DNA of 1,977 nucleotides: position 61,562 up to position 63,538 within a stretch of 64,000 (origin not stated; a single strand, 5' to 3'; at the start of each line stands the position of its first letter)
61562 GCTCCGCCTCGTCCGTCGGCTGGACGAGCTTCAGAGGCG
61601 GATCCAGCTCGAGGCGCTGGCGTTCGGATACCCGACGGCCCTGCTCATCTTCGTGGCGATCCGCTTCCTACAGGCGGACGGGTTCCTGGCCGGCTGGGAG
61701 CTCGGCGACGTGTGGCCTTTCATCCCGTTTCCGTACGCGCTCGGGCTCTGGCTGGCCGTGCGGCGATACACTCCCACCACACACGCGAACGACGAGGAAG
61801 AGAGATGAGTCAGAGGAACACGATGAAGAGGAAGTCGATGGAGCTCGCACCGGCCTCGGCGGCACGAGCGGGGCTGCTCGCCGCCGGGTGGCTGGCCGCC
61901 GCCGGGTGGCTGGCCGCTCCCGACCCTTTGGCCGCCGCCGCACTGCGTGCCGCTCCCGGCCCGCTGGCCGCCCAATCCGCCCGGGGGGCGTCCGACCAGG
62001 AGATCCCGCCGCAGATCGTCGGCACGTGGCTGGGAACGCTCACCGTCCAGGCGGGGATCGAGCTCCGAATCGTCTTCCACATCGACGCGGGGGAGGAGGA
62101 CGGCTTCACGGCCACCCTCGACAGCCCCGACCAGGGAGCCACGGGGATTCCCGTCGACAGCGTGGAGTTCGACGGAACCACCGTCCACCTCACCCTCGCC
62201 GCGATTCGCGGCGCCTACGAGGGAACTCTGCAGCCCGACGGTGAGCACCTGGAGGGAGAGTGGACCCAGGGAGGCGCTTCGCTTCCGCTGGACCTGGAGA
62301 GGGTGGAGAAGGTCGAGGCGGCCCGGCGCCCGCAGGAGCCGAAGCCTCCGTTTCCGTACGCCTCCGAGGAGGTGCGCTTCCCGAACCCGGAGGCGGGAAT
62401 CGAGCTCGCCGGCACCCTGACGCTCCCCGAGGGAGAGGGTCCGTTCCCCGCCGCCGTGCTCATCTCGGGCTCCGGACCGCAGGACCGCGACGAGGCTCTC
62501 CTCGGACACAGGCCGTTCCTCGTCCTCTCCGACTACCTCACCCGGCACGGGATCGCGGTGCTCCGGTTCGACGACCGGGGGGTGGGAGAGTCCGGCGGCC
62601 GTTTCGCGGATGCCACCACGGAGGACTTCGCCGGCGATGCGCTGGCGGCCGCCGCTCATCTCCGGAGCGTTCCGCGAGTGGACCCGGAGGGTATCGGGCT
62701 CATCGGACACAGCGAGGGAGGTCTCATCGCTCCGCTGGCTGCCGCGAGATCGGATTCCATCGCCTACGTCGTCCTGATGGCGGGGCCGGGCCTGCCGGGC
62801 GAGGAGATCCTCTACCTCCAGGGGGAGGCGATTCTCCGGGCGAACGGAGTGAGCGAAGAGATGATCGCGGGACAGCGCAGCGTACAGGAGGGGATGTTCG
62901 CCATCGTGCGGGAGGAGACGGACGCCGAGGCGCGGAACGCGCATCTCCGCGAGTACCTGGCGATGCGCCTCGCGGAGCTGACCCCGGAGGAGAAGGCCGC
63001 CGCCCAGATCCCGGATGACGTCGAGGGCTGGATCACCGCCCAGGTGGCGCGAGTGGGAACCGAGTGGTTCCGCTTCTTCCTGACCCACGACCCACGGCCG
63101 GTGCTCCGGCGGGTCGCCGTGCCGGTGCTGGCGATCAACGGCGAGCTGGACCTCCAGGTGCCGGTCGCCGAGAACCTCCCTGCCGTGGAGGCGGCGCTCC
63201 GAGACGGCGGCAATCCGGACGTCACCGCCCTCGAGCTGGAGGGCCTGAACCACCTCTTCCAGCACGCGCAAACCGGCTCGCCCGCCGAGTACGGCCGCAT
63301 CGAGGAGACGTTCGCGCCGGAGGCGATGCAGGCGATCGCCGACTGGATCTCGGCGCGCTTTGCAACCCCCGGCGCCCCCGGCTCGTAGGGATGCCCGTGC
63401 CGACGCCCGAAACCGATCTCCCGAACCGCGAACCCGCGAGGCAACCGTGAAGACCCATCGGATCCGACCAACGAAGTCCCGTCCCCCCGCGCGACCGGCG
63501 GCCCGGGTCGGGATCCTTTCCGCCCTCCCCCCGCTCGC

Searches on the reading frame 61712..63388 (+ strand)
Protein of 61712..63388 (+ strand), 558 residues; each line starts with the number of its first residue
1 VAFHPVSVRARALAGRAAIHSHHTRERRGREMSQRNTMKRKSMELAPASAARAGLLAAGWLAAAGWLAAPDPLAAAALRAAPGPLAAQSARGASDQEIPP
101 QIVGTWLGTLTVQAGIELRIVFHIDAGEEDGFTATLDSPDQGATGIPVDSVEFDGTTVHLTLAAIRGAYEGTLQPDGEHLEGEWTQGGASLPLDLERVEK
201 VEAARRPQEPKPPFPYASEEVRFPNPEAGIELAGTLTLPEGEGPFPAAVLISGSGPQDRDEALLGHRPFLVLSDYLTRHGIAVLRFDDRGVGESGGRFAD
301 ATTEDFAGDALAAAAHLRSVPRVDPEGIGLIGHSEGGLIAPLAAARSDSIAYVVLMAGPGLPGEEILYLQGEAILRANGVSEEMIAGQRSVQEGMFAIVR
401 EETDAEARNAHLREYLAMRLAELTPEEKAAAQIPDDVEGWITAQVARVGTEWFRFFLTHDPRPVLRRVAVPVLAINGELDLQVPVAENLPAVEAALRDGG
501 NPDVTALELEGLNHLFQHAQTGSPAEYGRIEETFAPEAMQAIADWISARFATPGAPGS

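Call 74: search_protein_families(library=pfam, proteins=[window:61712-63388:+], max_evalue=0.0001)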
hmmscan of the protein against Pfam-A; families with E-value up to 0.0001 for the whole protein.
window:61712-63388:+ (558 aa): 7 families
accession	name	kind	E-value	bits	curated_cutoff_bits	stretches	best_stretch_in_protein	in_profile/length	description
PF12146.15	Hydrolase_4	-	9.7e-10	38.6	27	1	272-358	23-109/239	Serine aminopeptidase, S33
PF00326.27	Peptidase_S9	-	5.5e-09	36.3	22.6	1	275-350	9-89/213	Prolyl oligopeptidase family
PF12697.13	Abhydrolase_6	-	2.1e-08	35.6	26.3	1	266-518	11-208/217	Alpha/beta hydrolase family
PF02129.25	Peptidase_S15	-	1.1e-07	32.3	23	1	229-483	2-236/262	X-Pro dipeptidyl-peptidase (S15 family)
PF00561.26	Abhydrolase_1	-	2.1e-07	31.3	25.8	1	272-495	19-224/245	alpha/beta hydrolase fold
PF08840.17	BAAT_C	-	8.1e-06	26.5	20.9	1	313-383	9-79/210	BAAT / Acyl-CoA thioester hydrolase C terminal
PF06500.17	FrsA-like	-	3.7e-05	23.1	22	1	207-340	157-279/414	Esterase FrsA-like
